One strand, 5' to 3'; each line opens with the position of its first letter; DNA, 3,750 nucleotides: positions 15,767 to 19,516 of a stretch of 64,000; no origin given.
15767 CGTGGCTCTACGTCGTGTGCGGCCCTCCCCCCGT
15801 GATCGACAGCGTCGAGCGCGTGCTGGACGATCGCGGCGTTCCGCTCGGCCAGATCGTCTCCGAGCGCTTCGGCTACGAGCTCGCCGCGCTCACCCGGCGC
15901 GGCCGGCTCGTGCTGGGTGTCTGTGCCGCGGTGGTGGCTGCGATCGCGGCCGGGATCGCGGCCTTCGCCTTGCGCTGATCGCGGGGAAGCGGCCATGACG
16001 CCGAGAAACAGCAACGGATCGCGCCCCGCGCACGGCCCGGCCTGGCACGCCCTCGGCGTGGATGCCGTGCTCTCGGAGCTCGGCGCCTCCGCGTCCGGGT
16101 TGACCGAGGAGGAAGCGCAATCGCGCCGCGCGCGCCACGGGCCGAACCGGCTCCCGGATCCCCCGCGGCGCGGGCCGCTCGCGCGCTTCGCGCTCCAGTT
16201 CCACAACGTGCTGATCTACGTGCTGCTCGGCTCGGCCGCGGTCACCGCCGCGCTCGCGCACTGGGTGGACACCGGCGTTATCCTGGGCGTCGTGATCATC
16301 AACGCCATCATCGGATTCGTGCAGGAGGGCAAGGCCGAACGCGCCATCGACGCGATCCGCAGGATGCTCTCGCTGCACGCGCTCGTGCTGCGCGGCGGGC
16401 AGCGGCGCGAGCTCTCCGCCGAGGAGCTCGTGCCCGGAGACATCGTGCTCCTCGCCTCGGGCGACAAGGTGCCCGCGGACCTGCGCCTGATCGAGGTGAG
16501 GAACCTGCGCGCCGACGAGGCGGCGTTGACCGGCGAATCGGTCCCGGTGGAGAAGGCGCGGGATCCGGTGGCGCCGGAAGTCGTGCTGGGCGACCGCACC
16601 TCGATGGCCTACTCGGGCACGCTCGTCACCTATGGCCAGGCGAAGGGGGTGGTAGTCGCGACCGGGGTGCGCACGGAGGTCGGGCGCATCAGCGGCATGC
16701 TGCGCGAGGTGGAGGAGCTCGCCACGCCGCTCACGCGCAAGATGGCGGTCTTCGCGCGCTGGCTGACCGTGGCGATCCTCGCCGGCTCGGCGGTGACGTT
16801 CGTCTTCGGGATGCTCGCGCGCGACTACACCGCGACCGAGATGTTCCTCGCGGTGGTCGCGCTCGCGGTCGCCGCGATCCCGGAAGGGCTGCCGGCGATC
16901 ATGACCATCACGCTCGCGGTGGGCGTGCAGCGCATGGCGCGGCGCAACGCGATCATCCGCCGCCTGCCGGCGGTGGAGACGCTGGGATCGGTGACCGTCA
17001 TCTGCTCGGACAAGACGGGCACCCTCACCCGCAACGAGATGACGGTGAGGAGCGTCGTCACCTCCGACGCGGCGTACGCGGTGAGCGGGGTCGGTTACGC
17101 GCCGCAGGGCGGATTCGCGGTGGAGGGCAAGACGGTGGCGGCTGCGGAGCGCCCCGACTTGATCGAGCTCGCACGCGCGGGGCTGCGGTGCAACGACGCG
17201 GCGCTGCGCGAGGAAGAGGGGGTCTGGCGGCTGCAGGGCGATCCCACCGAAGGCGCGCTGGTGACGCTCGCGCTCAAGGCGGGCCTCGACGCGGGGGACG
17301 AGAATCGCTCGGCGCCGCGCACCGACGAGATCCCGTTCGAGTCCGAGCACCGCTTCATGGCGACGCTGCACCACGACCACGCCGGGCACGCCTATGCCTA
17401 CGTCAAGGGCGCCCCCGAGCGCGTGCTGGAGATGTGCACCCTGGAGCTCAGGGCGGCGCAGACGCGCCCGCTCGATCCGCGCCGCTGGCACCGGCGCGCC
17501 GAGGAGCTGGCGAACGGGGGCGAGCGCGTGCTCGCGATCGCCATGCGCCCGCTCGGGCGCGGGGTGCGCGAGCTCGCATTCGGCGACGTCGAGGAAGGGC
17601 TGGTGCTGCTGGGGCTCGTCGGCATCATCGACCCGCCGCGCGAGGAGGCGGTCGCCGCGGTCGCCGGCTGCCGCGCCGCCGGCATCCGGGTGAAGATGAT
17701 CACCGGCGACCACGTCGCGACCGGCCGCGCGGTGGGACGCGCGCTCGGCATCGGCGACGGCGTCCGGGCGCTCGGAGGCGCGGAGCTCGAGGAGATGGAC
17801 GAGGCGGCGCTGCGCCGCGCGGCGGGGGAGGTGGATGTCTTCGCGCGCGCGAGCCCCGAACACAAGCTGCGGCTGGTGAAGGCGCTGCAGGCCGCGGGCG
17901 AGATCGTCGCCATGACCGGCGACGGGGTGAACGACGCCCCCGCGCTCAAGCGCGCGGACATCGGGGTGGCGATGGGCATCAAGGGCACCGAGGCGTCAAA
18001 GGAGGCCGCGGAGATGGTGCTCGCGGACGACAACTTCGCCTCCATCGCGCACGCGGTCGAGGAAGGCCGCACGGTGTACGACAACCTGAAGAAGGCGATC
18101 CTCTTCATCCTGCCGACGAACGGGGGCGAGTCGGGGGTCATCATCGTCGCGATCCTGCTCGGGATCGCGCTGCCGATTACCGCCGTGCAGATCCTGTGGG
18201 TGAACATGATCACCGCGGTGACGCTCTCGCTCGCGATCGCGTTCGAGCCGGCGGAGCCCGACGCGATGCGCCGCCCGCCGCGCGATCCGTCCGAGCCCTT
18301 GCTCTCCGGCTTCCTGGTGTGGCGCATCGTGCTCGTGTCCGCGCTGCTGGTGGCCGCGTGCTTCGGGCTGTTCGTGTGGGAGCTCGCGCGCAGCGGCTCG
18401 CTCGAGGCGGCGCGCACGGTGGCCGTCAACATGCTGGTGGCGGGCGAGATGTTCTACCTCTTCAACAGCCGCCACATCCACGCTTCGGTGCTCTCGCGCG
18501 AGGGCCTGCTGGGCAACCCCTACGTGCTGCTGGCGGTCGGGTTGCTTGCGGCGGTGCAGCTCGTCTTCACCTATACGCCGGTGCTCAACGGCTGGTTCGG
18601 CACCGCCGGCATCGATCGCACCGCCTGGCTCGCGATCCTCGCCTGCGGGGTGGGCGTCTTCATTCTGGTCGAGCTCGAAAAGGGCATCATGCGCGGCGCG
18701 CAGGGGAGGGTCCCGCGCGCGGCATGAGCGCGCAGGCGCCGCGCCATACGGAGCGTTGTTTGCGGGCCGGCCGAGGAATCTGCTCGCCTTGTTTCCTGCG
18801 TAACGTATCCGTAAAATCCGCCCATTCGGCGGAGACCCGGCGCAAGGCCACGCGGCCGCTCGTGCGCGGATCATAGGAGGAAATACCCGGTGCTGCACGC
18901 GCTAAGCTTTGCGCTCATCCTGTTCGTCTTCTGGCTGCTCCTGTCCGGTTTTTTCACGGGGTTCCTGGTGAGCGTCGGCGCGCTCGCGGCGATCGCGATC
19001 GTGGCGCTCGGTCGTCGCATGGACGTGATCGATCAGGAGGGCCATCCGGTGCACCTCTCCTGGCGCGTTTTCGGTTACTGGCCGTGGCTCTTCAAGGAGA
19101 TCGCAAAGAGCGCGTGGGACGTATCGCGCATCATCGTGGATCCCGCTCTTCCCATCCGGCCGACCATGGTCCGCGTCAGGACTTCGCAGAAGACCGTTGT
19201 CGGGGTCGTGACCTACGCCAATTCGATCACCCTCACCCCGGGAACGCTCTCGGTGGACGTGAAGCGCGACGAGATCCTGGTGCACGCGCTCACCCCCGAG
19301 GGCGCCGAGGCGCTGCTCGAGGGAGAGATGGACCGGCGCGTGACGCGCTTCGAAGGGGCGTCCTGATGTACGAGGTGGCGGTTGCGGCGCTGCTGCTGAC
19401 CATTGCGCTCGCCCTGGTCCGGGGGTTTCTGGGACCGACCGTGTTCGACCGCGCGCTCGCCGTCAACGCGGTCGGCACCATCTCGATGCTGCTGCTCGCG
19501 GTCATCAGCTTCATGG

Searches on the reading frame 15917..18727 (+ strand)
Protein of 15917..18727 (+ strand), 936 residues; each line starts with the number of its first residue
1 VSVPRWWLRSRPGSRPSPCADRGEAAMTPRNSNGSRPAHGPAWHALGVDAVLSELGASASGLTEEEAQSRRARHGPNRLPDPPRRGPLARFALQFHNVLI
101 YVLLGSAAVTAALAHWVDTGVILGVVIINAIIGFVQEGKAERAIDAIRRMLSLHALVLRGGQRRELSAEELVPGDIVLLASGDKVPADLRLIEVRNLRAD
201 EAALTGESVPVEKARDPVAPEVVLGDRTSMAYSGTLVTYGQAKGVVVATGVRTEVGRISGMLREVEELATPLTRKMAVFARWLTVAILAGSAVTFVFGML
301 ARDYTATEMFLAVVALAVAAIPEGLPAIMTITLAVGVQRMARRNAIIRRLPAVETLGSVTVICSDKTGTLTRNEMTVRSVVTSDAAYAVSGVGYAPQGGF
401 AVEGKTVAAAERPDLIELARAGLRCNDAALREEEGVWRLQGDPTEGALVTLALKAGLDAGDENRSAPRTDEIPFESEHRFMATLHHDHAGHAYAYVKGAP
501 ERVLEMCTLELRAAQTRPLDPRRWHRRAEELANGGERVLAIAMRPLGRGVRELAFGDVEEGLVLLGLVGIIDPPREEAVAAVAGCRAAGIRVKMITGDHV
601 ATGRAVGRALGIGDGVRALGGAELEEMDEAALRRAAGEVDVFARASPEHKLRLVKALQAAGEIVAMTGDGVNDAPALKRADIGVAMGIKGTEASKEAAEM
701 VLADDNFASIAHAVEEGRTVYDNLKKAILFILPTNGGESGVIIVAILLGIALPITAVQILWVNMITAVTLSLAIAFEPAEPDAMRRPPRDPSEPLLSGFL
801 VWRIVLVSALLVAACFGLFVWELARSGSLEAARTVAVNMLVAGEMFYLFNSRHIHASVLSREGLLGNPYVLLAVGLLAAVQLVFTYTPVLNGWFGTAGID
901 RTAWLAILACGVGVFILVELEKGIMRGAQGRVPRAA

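Call 56: search_protein_families(library=pfam, proteins=[window:15917-18727:+], max_evalue=0.00001)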
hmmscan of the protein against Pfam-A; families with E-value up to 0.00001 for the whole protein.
window:15917-18727:+ (936 aa): 5 families
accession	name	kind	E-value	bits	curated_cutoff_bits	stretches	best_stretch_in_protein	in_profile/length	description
PF00122.25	E1-E2_ATPase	-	7e-51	172.7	28.1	1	150-343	2-181/181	E1-E2 ATPase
PF00689.26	Cation_ATPase_C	-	2.5e-48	164.6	27.3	1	752-923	2-174/175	Cation transporting ATPase, C-terminus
PF13246.12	Cation_ATPase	-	2e-20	73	21.7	1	425-508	3-89/91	Cation transport ATPase (P-type)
PF00690.31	Cation_ATPase_N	-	5.5e-20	71.2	20.4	1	43-109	1-68/69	Cation transporter/ATPase, N-terminus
PF00702.32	Hydrolase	-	2.1e-15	58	26.4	1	361-681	3-191/191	haloacid dehalogenase-like hydrolase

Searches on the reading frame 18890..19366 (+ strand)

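Call 57: search_protein_families(library=pfam, proteins=[window:18890-19366:+], max_evalue=0.00001)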
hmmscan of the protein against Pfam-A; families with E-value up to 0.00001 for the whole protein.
window:18890-19366:+ (158 aa): 1 family
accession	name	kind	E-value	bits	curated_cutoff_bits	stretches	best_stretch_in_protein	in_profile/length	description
PF01899.21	MNHE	-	1.1e-31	110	27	1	9-152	2-143/145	Na+/H+ ion antiporter subunit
